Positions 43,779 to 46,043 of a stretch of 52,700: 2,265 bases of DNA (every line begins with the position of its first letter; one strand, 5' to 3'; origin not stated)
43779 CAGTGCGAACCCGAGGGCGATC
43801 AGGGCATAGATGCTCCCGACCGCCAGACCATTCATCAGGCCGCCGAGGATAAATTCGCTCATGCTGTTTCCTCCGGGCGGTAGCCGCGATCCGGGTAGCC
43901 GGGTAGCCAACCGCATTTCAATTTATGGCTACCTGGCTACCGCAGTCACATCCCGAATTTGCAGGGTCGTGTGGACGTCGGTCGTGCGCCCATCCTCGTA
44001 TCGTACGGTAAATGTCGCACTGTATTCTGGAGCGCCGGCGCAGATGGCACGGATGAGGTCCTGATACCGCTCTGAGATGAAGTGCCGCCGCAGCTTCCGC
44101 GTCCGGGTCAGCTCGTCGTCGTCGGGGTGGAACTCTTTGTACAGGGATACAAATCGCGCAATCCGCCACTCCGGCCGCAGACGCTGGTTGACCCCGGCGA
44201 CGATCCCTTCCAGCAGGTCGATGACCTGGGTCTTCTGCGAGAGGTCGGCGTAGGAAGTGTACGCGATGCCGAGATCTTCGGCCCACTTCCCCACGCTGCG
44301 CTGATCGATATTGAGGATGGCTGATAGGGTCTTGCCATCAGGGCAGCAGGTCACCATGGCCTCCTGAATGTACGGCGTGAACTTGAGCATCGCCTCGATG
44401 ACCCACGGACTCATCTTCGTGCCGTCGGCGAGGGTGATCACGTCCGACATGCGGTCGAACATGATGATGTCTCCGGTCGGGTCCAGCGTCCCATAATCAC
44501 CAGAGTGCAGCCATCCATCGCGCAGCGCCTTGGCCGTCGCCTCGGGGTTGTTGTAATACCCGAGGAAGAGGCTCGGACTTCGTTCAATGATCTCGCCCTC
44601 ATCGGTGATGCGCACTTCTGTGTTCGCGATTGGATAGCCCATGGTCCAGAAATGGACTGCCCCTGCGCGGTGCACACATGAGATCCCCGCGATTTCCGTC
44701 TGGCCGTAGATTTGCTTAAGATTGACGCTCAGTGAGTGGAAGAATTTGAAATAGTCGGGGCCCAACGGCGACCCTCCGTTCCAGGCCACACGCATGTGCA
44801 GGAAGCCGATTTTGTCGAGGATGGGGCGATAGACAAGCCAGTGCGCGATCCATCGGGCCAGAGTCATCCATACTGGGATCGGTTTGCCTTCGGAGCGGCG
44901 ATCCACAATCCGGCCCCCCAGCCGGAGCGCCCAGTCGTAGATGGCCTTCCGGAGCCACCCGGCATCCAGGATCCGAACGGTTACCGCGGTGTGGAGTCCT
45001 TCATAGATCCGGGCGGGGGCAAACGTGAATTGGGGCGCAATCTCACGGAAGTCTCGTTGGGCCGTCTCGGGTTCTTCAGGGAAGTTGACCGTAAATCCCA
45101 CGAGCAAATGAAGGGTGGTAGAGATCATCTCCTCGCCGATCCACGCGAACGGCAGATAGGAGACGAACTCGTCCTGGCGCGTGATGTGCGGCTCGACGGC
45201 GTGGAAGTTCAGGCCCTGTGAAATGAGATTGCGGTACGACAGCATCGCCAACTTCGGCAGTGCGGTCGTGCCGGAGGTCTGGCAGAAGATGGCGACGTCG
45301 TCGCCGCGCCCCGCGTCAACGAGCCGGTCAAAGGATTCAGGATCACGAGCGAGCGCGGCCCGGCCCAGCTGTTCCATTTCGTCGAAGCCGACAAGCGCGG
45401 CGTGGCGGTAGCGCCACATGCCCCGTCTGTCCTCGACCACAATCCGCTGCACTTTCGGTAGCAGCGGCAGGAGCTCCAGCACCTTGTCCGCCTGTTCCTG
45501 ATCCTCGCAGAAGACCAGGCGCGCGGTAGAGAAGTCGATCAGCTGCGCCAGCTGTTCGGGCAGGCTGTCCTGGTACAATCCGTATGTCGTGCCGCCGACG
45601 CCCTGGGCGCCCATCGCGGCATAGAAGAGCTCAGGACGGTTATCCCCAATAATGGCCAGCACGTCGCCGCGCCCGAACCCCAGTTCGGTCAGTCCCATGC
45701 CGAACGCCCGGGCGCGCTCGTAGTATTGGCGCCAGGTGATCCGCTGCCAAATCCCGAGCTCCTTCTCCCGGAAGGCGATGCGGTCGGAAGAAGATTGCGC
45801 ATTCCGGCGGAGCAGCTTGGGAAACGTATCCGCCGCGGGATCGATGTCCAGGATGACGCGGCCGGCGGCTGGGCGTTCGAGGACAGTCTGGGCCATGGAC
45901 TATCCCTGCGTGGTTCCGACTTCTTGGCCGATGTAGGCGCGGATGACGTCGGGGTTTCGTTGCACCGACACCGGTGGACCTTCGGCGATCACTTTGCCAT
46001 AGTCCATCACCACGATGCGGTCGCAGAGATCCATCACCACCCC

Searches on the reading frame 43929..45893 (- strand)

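Call 71: search_protein_families(library=pfam, proteins=[window:43929-45893:-], max_evalue=0.00001)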
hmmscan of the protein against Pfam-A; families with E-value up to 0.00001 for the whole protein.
window:43929-45893:- (654 aa): 1 family
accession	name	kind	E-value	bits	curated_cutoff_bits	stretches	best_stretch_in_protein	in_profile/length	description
PF00501.34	AMP-binding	-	2.9e-57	194.7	29.9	1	29-447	2-384/384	AMP-binding enzyme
